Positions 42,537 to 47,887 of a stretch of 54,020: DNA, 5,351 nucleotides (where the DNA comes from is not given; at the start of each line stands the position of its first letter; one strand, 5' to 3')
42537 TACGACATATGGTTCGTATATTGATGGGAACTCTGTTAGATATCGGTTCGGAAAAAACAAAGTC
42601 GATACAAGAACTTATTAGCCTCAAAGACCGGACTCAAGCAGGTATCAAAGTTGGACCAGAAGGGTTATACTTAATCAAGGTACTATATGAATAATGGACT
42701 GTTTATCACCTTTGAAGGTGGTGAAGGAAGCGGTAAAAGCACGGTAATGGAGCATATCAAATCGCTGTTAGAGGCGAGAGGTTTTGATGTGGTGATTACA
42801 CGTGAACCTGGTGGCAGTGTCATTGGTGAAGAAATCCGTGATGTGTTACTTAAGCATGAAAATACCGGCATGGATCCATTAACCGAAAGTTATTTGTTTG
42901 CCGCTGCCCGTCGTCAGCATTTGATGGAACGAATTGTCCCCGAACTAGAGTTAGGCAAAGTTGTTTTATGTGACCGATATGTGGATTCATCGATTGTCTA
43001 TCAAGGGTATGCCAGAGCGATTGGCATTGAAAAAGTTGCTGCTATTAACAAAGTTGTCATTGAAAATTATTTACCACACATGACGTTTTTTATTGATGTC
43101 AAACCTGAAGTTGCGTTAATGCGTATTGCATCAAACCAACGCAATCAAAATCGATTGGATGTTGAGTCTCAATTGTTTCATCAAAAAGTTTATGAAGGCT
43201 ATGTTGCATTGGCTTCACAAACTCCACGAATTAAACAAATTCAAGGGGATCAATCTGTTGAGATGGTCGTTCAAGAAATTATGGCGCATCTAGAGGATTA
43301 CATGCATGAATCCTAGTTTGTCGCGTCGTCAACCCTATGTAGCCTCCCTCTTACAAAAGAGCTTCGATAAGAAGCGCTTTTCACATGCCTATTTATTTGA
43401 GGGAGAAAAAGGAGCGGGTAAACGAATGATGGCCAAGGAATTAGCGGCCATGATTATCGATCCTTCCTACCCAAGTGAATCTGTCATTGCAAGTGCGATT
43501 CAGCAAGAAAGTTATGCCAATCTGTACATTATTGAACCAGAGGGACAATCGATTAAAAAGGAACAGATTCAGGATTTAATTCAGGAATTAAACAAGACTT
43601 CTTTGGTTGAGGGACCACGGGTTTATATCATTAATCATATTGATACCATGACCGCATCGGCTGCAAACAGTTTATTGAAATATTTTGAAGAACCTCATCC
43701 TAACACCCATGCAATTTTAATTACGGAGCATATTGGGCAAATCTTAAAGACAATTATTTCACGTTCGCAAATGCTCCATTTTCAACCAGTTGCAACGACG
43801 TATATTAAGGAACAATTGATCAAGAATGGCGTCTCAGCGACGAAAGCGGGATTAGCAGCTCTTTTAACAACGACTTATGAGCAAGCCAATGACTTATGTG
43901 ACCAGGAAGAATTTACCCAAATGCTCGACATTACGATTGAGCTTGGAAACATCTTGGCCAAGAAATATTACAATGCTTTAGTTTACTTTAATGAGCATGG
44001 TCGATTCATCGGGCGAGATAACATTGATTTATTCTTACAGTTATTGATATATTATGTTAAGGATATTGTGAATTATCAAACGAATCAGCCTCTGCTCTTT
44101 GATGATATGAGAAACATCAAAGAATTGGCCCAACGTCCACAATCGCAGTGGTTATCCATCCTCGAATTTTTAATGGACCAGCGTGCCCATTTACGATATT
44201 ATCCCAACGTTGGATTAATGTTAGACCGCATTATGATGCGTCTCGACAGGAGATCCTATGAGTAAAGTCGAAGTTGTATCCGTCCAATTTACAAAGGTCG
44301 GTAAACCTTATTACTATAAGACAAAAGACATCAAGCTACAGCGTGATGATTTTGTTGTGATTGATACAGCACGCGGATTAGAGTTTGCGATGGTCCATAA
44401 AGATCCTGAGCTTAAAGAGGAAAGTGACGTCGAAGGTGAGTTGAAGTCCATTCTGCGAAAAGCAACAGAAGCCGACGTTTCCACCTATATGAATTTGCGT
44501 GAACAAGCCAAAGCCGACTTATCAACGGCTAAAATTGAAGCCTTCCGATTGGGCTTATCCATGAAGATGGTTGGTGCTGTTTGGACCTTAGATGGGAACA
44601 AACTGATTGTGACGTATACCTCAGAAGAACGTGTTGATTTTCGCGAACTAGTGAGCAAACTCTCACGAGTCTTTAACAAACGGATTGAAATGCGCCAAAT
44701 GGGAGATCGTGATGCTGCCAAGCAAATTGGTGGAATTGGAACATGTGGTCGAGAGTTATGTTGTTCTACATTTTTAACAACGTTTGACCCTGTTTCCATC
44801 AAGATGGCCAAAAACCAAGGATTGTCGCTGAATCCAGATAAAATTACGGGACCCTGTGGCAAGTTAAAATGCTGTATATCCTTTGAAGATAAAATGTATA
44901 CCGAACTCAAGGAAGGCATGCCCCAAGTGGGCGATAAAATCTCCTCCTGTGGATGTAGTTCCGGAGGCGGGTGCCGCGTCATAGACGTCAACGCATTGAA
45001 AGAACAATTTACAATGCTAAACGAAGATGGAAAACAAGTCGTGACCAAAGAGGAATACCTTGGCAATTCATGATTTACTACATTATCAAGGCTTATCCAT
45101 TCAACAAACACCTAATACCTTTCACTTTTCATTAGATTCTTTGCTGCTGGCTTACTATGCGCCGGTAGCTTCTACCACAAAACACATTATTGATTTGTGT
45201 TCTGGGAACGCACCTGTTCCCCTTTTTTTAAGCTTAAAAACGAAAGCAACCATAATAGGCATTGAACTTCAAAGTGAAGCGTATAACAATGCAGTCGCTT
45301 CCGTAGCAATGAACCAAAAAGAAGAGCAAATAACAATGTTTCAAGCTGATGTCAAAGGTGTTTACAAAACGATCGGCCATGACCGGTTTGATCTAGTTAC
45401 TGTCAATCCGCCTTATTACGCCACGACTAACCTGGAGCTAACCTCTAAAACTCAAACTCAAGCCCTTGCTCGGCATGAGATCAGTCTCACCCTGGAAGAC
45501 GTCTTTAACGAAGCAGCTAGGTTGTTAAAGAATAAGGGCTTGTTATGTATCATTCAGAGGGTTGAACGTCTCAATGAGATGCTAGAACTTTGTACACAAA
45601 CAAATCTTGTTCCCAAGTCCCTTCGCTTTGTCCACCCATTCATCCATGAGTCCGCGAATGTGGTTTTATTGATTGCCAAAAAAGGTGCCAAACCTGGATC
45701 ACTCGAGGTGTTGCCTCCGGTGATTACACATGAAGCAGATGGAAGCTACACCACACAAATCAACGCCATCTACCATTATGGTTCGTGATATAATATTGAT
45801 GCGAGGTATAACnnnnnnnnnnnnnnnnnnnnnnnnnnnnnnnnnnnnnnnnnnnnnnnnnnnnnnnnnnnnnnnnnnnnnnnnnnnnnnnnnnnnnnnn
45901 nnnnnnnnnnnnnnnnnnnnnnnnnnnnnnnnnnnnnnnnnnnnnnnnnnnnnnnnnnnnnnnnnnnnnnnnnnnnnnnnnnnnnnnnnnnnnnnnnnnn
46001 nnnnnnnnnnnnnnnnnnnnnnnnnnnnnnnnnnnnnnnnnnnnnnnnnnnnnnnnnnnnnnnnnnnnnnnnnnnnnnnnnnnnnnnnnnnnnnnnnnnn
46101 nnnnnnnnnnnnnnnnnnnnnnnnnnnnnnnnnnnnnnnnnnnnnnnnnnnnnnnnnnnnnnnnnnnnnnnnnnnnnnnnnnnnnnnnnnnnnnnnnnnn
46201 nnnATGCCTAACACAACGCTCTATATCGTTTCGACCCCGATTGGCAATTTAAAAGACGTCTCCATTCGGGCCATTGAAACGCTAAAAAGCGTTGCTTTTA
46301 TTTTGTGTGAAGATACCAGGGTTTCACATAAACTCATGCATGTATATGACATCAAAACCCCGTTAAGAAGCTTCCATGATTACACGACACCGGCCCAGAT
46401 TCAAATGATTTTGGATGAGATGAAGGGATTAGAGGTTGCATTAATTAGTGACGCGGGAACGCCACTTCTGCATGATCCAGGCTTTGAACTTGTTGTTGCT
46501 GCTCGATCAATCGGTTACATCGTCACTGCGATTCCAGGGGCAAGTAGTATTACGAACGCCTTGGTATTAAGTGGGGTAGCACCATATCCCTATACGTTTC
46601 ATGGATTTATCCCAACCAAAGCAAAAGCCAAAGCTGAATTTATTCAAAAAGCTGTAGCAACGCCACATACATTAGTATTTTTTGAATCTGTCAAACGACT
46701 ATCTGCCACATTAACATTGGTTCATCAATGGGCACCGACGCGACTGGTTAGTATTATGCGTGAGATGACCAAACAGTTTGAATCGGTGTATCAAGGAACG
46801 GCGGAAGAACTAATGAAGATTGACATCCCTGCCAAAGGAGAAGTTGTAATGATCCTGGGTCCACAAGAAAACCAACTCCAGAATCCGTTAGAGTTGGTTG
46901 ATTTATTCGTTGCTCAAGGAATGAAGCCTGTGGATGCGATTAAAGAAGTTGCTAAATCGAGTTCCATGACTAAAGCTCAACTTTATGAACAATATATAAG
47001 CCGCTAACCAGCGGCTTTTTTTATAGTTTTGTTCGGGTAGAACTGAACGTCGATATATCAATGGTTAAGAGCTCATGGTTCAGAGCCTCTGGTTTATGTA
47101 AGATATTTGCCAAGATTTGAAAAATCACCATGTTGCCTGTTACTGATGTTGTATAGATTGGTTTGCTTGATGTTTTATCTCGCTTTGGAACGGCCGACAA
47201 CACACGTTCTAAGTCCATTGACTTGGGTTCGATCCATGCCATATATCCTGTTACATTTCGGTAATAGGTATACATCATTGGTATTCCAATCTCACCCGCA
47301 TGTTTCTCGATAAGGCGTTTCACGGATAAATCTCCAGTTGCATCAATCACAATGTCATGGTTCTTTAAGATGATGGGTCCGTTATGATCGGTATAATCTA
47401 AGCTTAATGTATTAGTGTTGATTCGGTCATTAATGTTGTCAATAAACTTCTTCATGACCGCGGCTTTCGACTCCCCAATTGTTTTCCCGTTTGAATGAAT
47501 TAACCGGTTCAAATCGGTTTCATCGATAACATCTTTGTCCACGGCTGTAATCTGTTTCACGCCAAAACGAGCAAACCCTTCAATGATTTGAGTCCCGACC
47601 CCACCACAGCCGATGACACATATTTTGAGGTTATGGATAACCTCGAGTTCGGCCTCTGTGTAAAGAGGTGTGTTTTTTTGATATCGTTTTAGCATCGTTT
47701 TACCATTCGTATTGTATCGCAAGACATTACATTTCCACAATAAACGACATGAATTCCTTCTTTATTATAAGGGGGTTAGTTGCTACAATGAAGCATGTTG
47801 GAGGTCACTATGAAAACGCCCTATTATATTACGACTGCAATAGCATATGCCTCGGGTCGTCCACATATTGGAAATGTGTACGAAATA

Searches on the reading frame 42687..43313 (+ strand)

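Call 45: search_protein_families(library=pfam, proteins=[window:42687-43313:+], max_evalue=0.0001)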
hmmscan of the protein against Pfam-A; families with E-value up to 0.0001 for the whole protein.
window:42687-43313:+ (209 aa): 2 families
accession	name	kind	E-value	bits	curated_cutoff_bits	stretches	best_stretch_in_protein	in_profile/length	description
PF02223.23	Thymidylate_kin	-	1.8e-51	174.9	27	1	9-198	1-185/185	Thymidylate kinase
PF13521.12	AAA_28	-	6e-09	36.8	27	1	7-176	2-150/164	AAA domain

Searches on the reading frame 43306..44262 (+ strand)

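Call 46: search_protein_families(library=pfam, proteins=[window:43306-44262:+], max_evalue=0.0001)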
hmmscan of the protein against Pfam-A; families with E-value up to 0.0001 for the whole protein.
window:43306-44262:+ (319 aa): 2 families
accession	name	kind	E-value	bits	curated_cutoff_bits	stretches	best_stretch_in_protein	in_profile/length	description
PF13177.12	DNA_pol3_delta2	-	1.5e-43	149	27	1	9-162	2-160/161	DNA polymerase III, delta subunit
PF00004.35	AAA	-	5.3e-06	27.4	21.2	1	30-156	2-125/131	ATPase family associated with various cellular activities (AAA)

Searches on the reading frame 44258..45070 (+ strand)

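Call 46: search_protein_families(library=pfam, proteins=[window:44258-45070:+], max_evalue=0.0001)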
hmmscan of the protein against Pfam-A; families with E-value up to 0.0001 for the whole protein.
window:44258-45070:+ (271 aa): 1 family
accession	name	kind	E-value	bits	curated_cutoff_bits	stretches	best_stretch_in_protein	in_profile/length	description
PF04468.17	PSP1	-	3.9e-25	88.4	27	1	63-147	1-85/86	PSP1 C-terminal conserved region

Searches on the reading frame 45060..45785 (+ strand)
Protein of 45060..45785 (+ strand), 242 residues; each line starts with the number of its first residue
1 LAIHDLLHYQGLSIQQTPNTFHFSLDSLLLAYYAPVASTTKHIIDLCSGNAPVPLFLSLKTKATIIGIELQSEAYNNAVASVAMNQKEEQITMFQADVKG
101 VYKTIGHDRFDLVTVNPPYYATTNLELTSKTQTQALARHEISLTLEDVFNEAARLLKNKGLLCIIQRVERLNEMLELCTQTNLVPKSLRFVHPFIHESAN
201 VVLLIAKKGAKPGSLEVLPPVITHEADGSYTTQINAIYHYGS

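Call 46: search_protein_families(library=pfam, proteins=[window:45060-45785:+], max_evalue=0.0001)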
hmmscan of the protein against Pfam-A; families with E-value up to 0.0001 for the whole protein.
window:45060-45785:+ (242 aa): 2 families
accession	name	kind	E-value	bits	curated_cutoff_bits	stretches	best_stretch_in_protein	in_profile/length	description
PF05175.20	MTS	-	3.7e-08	33.6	23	1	34-166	27-140/170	Methyltransferase small domain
PF13847.12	Methyltransf_31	-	1.4e-05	25.3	27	1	41-179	5-127/145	Methyltransferase domain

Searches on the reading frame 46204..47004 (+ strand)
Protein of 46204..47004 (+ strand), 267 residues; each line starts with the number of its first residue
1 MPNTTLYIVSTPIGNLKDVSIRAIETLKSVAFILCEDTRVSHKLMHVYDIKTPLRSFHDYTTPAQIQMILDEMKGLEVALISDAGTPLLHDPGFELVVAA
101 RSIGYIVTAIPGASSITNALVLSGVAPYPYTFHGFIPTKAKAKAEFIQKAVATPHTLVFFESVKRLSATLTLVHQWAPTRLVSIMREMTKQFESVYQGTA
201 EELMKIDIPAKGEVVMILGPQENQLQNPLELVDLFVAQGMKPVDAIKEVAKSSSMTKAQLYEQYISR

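Call 46: search_protein_families(library=pfam, proteins=[window:46204-47004:+], max_evalue=0.0001)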
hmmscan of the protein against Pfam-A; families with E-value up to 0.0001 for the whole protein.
window:46204-47004:+ (267 aa): 1 family
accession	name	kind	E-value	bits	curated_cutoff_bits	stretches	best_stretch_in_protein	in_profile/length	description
PF00590.25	TP_methylase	-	7.9e-28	98.3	27.8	1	5-203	1-211/212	Tetrapyrrole (Corrin/Porphyrin) Methylases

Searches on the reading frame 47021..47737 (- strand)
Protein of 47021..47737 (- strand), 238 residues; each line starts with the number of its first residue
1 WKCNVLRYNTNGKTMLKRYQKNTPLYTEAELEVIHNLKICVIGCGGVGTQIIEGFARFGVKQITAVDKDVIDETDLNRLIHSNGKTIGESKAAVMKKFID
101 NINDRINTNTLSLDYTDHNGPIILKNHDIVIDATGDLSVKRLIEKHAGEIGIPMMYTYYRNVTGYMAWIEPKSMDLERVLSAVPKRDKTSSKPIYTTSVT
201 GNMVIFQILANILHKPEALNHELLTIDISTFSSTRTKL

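Call 46: search_protein_families(library=pfam, proteins=[window:47021-47737:-], max_evalue=0.0001)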
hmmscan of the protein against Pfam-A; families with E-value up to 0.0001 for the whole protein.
window:47021-47737:- (238 aa): 2 families
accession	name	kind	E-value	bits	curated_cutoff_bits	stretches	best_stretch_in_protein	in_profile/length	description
PF00899.27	ThiF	-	1e-33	116.9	28.1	1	23-235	5-226/238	ThiF family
PF13241.12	NAD_binding_7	-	6.1e-05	24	22.1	0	35-154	6-89/104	Putative NAD(P)-binding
